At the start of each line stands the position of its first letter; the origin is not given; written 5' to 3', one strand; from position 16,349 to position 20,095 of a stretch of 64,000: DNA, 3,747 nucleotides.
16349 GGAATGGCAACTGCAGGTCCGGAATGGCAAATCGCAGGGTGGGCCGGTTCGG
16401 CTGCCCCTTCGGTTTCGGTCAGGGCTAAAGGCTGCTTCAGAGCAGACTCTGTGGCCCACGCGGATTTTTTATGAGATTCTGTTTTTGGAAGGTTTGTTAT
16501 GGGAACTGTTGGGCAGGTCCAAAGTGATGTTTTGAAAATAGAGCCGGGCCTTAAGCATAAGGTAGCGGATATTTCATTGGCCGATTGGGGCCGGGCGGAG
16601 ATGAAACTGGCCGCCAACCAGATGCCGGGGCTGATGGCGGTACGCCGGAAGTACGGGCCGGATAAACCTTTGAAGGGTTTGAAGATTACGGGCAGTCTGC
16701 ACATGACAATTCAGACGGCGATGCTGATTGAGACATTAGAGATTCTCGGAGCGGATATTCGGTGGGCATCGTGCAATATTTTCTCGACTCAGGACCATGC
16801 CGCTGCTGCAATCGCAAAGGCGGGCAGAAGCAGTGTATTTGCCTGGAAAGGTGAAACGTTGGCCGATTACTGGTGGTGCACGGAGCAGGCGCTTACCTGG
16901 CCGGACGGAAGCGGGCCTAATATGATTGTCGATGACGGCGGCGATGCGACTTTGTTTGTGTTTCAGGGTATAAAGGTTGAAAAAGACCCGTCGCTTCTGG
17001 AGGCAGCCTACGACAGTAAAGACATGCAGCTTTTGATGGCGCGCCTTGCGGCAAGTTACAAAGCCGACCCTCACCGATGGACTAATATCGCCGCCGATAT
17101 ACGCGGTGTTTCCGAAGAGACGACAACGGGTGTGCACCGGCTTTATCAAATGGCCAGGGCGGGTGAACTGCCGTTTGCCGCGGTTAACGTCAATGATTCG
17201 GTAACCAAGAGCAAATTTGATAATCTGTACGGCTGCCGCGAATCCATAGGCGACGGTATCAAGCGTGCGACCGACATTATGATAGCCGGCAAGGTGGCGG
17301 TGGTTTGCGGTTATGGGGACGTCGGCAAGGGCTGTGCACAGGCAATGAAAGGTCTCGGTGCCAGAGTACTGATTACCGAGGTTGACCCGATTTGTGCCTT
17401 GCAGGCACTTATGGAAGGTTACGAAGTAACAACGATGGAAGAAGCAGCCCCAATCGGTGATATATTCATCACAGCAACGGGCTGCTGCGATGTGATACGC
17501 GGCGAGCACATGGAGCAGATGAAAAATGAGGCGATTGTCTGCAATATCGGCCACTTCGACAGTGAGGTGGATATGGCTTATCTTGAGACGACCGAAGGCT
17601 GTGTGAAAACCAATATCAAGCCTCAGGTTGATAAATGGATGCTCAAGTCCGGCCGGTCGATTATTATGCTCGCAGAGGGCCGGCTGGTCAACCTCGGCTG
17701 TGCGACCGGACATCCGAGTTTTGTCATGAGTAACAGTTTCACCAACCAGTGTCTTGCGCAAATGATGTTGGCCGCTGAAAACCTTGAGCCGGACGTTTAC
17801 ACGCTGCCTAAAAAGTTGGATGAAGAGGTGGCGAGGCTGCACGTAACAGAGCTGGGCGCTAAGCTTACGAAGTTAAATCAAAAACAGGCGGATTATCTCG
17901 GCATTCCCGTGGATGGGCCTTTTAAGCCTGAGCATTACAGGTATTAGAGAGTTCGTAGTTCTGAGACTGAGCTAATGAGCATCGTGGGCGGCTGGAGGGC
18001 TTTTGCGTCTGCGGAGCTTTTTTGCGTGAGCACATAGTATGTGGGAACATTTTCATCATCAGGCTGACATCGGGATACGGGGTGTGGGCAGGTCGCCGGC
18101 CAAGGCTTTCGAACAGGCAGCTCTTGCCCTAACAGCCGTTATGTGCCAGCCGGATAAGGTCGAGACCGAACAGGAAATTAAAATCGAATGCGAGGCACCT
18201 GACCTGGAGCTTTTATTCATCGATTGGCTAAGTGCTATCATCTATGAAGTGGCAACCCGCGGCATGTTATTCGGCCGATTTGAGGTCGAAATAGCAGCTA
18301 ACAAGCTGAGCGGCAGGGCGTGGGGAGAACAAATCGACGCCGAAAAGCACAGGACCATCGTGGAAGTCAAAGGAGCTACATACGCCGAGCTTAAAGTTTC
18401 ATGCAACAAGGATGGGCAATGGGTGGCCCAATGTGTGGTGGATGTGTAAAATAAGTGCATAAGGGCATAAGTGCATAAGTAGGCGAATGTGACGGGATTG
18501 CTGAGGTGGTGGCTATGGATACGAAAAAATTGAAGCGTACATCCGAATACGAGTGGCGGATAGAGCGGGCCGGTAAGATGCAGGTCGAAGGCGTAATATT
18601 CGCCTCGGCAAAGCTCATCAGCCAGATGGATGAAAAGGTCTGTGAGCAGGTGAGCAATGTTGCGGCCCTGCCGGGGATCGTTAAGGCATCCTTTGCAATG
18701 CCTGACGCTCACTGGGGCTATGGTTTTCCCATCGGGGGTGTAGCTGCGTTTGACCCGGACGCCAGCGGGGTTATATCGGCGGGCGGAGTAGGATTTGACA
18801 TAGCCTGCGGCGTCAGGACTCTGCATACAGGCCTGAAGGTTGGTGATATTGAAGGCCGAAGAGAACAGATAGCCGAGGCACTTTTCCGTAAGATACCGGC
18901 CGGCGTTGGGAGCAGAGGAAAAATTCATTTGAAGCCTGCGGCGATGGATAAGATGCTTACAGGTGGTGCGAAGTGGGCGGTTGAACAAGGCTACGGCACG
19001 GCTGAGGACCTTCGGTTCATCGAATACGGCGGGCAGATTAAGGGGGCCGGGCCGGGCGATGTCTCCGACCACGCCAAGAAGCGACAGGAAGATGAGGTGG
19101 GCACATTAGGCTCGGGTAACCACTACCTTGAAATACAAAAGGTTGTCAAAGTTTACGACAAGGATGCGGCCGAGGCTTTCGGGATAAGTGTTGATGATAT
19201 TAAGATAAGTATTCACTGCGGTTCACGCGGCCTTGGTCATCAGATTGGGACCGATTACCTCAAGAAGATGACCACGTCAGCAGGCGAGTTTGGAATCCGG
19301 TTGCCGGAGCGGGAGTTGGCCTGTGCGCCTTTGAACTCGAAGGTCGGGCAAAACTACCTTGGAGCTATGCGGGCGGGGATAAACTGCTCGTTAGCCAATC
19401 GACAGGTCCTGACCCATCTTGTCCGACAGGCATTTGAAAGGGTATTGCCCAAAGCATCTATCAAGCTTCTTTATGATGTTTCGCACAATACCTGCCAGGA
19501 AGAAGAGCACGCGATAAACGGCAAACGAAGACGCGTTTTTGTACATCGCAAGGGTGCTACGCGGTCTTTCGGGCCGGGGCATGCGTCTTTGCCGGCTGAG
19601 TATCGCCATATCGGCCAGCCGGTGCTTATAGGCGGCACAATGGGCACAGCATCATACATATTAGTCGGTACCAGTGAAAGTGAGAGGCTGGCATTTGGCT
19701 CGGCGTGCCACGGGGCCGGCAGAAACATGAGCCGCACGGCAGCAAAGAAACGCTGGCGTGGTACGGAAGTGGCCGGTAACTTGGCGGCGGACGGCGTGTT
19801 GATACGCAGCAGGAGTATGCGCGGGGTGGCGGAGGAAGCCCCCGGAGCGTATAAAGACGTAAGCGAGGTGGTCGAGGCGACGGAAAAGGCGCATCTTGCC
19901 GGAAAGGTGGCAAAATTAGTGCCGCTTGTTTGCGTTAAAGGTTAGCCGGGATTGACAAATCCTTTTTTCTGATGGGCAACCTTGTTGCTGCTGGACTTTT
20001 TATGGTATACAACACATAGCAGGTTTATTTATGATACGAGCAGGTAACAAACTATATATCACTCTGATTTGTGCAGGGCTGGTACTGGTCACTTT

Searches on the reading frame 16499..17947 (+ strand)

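Call 46: search_protein_families(library=pfam, proteins=[window:16499-17947:+], max_evalue=0.0001)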
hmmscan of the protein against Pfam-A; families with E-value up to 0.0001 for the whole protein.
window:16499-17947:+ (482 aa): 3 families
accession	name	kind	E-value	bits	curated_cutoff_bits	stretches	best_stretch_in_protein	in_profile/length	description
PF05221.23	AdoHcyase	-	7e-141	469.1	25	1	20-481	2-299/299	S-adenosyl-L-homocysteine hydrolase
PF00670.27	AdoHcyase_NAD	-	1.2e-82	276.3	27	1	242-404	1-162/162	S-adenosyl-L-homocysteine hydrolase, NAD binding domain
PF02826.25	2-Hacid_dh_C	-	6.8e-06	26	25.1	1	261-351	33-127/178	D-isomer specific 2-hydroxyacid dehydrogenase, NAD binding domain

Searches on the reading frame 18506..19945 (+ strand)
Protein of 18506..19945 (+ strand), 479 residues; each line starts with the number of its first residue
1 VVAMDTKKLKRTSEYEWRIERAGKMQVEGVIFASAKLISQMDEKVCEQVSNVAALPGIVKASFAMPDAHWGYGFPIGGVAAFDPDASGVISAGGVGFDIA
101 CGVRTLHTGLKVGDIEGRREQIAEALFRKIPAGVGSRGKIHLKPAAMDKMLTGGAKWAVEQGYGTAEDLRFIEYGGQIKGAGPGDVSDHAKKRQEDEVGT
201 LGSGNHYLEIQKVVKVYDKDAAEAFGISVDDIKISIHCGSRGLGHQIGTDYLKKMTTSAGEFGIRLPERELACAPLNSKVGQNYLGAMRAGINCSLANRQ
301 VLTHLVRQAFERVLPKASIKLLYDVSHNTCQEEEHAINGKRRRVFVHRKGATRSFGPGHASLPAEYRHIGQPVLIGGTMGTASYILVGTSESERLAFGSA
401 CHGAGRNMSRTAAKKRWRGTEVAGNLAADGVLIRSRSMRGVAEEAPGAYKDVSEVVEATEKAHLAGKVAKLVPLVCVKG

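Call 46: search_protein_families(library=pfam, proteins=[window:18506-19945:+], max_evalue=0.0001)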
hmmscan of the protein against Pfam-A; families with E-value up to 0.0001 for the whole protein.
window:18506-19945:+ (479 aa): 1 family
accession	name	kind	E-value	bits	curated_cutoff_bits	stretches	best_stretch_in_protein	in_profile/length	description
PF01139.22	RtcB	-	2.7e-168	561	27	1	48-479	1-426/426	tRNA-splicing ligase RtcB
